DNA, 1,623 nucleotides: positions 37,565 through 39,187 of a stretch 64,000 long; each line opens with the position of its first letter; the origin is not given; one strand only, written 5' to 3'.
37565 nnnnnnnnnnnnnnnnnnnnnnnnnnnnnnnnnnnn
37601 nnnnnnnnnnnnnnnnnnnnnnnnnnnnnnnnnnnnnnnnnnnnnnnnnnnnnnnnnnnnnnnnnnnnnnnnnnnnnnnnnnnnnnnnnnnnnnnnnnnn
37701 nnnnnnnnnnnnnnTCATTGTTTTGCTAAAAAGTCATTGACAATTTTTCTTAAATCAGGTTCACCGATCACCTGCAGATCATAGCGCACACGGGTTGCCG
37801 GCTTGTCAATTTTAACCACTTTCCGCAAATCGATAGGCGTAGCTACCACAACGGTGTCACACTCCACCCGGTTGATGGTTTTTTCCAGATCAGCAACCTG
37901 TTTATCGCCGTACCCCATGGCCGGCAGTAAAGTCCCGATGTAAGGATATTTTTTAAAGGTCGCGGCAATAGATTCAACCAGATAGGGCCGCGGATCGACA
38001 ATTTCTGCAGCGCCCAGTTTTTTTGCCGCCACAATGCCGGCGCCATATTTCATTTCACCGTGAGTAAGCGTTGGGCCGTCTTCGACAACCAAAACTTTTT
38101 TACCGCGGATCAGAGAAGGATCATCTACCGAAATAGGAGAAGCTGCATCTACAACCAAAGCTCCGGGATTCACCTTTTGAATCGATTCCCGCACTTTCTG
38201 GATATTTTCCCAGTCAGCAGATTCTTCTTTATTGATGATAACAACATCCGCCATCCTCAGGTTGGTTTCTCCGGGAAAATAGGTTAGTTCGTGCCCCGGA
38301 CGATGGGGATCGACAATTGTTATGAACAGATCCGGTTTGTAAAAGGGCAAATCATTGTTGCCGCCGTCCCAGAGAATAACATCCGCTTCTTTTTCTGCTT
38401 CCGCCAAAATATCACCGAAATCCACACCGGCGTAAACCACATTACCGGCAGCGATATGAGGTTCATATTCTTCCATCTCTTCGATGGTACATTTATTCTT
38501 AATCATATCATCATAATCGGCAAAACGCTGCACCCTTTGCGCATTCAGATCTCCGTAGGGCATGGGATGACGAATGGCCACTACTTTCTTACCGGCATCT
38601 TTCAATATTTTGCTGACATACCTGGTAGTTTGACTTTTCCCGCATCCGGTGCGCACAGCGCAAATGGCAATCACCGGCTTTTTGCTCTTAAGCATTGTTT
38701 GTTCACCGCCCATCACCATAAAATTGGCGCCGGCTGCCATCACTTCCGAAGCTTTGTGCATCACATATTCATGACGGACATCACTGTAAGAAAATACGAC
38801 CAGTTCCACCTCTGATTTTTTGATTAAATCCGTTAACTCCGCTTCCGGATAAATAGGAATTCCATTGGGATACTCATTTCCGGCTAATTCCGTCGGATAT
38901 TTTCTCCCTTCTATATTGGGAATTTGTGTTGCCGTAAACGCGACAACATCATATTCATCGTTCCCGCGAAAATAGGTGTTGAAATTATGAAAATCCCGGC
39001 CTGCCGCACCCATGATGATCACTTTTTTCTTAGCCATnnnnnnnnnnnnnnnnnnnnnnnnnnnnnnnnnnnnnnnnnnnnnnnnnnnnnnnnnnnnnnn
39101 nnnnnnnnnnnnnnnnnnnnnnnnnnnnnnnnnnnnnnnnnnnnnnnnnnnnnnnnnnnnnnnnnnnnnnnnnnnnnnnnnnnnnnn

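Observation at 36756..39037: Carbamate kinase translationally coupled to a COG2403 / cPGS-like P-loop NTPase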

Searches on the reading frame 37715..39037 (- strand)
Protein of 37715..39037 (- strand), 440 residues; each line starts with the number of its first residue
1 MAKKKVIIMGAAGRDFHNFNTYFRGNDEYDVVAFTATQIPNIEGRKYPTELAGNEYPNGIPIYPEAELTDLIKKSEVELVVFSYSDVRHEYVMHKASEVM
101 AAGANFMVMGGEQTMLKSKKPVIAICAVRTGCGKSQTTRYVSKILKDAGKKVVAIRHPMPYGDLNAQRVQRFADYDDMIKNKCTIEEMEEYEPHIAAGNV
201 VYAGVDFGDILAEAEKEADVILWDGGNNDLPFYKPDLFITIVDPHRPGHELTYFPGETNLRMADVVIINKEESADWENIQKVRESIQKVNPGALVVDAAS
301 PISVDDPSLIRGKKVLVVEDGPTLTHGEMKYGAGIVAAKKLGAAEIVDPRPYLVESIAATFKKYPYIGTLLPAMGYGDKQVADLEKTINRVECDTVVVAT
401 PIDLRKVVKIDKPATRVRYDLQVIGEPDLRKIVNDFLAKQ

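Call 6: search_protein_families(library=pfam, proteins=[window:37715-39037:-], max_evalue=0.01)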
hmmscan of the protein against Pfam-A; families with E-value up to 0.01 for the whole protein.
window:37715-39037:- (440 aa): 1 family
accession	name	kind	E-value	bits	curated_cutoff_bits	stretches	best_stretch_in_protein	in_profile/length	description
PF02492.25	cobW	-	0.00033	20.7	20.7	1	233-296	113-179/180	CobW/HypB/UreG, nucleotide-binding domain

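Call 7: search_protein_families(library=ncbifam, proteins=[window:37715-39037:-], max_evalue=0.01)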
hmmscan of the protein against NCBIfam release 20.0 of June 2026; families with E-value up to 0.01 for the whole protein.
window:37715-39037:- (440 aa): 0 families

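Call 9: search_solved_structures(query=window:37715-39037:-, max_evalue=1, show_alignments=2)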
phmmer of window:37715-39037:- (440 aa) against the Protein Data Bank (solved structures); distinct sequences matched with E-value up to 1: 11.
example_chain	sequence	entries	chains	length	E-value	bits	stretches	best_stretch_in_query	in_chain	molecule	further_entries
9sxb_A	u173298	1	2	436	5.7e-10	41.9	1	208-370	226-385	Cyclic 2,3-diphosphoglycerate synthetase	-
8oru_AAA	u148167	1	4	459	2.1e-07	33.4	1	215-398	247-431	Cyclic 2,3-diphosphoglycerate synthetase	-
8ork_AAA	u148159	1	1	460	2.1e-07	33.4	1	215-398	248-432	Cyclic 2,3-diphosphoglycerate synthetase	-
1xef_A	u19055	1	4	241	0.37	12.9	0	122-216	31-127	Alpha-hemolysin translocation ATP-binding protein hlyB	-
2ffa_A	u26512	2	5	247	0.4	12.8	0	122-216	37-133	Alpha-hemolysin translocation ATP-binding protein hlyB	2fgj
1mt0_A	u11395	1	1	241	0.52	12.4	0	122-216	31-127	Hemolysin secretion ATP-binding protein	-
2pmk_A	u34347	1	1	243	0.53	12.4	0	122-216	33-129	Alpha-hemolysin translocation ATP-binding protein hlyB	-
2ff7_A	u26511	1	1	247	0.56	12.3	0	122-216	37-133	Alpha-hemolysin translocation ATP-binding protein hlyB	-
2ffb_A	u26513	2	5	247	0.57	12.3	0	122-216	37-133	Alpha-hemolysin translocation ATP-binding protein hlyB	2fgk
4o6p_B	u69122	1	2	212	0.57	12.3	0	131-164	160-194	Recombination protein RecR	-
3b5j_A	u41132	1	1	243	0.73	11.9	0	122-216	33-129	Alpha-hemolysin translocation ATP-binding protein hlyB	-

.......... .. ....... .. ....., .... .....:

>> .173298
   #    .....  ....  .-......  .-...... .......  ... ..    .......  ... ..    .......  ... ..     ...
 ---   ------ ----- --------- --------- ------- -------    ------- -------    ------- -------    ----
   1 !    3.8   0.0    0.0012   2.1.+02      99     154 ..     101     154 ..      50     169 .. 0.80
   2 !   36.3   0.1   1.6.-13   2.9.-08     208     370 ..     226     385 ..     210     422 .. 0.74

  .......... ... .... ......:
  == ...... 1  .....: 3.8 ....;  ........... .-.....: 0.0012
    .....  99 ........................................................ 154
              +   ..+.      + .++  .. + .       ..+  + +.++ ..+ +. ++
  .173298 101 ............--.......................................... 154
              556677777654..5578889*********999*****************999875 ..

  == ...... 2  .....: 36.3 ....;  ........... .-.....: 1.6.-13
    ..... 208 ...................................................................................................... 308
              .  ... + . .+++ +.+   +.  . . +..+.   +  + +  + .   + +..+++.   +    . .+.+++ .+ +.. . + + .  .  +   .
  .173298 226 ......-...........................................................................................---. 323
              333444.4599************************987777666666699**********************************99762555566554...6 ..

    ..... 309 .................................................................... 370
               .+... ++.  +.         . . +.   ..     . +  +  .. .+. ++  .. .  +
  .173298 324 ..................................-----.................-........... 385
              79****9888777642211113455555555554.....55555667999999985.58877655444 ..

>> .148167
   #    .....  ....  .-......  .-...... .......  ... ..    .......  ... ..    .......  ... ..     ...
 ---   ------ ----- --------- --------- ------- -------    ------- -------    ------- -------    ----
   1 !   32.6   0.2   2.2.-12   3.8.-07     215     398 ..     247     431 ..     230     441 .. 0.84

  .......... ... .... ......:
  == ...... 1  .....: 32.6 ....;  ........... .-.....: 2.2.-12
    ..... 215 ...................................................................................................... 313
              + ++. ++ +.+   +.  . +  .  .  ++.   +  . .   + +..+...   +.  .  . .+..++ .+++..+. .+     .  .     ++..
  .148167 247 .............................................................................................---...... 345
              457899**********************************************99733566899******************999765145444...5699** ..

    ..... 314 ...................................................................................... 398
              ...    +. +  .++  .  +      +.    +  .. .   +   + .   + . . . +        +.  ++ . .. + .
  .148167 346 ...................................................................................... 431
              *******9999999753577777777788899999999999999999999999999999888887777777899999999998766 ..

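Call 14: find_homologous_proteins(query=window:37715-39037:-, max_evalue=0.00001)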
Query window:37715-39037:- (440 aa): 8000 proteins with E <= 0.00001 among 8000 candidates; the best 120 are listed.
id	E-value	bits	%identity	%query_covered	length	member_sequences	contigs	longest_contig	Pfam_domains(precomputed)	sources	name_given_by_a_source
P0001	3.1e-294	993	100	100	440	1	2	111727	-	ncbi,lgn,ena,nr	ncbi:MAG TPA: GTPase [Bacteroidetes bacterium]|nr:GTPase [Bacteroidota bacterium]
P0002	9.8e-259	876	85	100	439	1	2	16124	-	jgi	-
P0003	2.1e-246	836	81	100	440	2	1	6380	-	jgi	jgi:predicted GTPase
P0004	3.8e-245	832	81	100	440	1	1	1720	-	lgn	-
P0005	2.9e-242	822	80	99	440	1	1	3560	PF02492.26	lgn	-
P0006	3.7e-242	822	80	100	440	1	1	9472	PF02492.26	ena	-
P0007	3.8e-241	819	79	99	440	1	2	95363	PF02492.26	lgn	-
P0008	7.7e-241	817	79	100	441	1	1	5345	-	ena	-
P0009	2.1e-240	816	79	99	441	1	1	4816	-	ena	-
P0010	2.4e-240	816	79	99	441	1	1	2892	-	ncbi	-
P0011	2.7e-240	816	79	100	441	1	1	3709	-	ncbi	-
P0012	1.8e-239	813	80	99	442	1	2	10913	PF02492.26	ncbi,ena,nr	ncbi:MAG TPA: GTPase [Bacteroidetes bacterium]|nr:GTPase [Bacteroidota bacterium]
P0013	3.8e-238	809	80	99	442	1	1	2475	PF02492.26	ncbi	-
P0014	3.8e-238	809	80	98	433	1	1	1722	-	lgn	-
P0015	5.6e-238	808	80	98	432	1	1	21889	PF02492.26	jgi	jgi:predicted GTPase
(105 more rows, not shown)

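Call 22: find_related_loci(query=window:37715-39037:-, collection=genome_contigs, flank=10000)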
Query window:37715-39037:- (440 aa) in genome_contigs; peptide patterns used: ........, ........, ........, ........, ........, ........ (x = any residue, [..] = any of these).
600 stretches matched a pattern (row limit reached: there are more); 599 encode a relative of the query (tblastn E <= 1e-3); the best 80 are kept; 80 distinct loci.
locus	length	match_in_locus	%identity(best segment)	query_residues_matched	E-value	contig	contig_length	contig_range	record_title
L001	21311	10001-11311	73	1-437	0e+0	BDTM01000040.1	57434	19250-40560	Bacterium BMS3Bbin03 DNA, contig: NODE_11, whole genome shotgun sequence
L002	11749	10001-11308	70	1-436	0e+0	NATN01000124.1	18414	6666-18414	MAG: candidate division KSB1 bacterium 4484_87 ex4484_87_scaffold_8875, whole genome shotgun sequence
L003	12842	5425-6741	70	1-439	0e+0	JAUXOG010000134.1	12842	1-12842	MAG: Bacteroidota bacterium isolate C1_metabat.bin.52 C1_k141_144425, whole genome shotgun sequence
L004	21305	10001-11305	69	3-437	0e+0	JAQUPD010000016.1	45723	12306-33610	MAG: Candidatus Neomarinimicrobiota bacterium isolate STD1_216 NODE_1541_length_45723_cov_9.168392_Sandtown_D1, whole ge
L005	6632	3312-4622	70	1-437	0e+0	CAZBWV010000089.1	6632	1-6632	MAG TPA_asm: uncultured Calditrichaceae bacterium isolate binchicken_co219_443 genome assembly, contig: k141_141227, who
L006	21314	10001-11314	69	1-438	0e+0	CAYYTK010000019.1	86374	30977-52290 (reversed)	MAG TPA_asm: uncultured Anaerolineales bacterium isolate binchicken_co66_292 genome assembly, contig: NODE_516_length_86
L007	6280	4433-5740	69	4-439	0e+0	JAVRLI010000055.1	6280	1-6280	MAG: Thermoplasmatota archaeon isolate TVZ.SD19.224 Thermoplasmatota_4_MX3.84_3466_6420_8.476402, whole genome shotgun s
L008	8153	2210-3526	68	1-439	0e+0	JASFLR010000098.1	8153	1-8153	MAG: Anaerolineae bacterium isolate D0817M12metaG_sub_Bin_293 D0817M12metaG_FD_scaffold_1074_c1, whole genome shotgun se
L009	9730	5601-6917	68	1-439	0e+0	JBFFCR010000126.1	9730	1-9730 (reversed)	MAG: Anaerolineae bacterium isolate Mix_mud12.2021.10.58 k141_788407_length_9730_cov_11.8947, whole genome shotgun seque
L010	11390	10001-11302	68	5-438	0e+0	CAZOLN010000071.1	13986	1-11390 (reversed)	MAG TPA_asm: uncultured Anaerolineales bacterium isolate binchicken_co6_399 genome assembly, contig: NODE_4915_length_13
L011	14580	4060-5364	69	3-437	0e+0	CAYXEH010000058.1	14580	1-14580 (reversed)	MAG TPA_asm: uncultured Bacteroidales bacterium isolate SRP252850_co1_85 genome assembly, contig: NODE_7683_length_14580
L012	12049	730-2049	67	1-440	0e+0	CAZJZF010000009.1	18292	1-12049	MAG TPA_asm: uncultured Lentimicrobiaceae bacterium isolate binchicken_co245_173 genome assembly, contig: NODE_3110_leng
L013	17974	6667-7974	68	1-436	0e+0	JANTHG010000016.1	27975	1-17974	MAG: Calditrichaceae bacterium isolate bin20020 c_000000000133, whole genome shotgun sequence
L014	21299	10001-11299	68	1-433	0e+0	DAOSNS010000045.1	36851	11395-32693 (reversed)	MAG TPA_asm: Anaerolineae bacterium isolate AMR_MDS_2365 NODE_1166_length_36851_cov_95.580661, whole genome shotgun sequ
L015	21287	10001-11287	70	1-429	0e+0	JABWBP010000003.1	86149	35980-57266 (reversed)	MAG: Calditrichaceae bacterium isolate MAG_33 scaffold_287, whole genome shotgun sequence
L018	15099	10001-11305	69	1-435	0e+0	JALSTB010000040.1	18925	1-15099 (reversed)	MAG: Melioribacteraceae bacterium isolate 356-308_metabat2_scaf2bin.084 356-308_scaffold_1654_c1, whole genome shotgun s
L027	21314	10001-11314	68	3-440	0e+0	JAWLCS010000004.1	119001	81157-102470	MAG: Bacteroidales bacterium isolate 15dZY3.bin.68 NODE_320_length_119001_cov_25.981363, whole genome shotgun sequence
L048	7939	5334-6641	68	4-439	0e+0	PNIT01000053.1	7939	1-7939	MAG: Aciduliprofundum sp. isolate ARK-15 NODE_1000_length_7939_cov_87.5627, whole genome shotgun sequence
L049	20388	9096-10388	68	3-433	0e+0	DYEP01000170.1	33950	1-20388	MAG TPA_asm: Symbiobacterium sp. isolate Tomsk_54_12 Tomsk_k141_45314, whole genome shotgun sequence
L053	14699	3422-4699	69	1-426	0e+0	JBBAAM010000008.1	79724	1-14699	MAG: Melioribacteraceae bacterium isolate SO_2017_GW3_42 scaffold_309_c1_OW296A_2017, whole genome shotgun sequence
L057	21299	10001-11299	67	3-435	0e+0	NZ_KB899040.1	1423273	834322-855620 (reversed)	Coprothermobacter platensis DSM 11748 D890DRAFT_scaffold00001.1, whole genome shotgun sequence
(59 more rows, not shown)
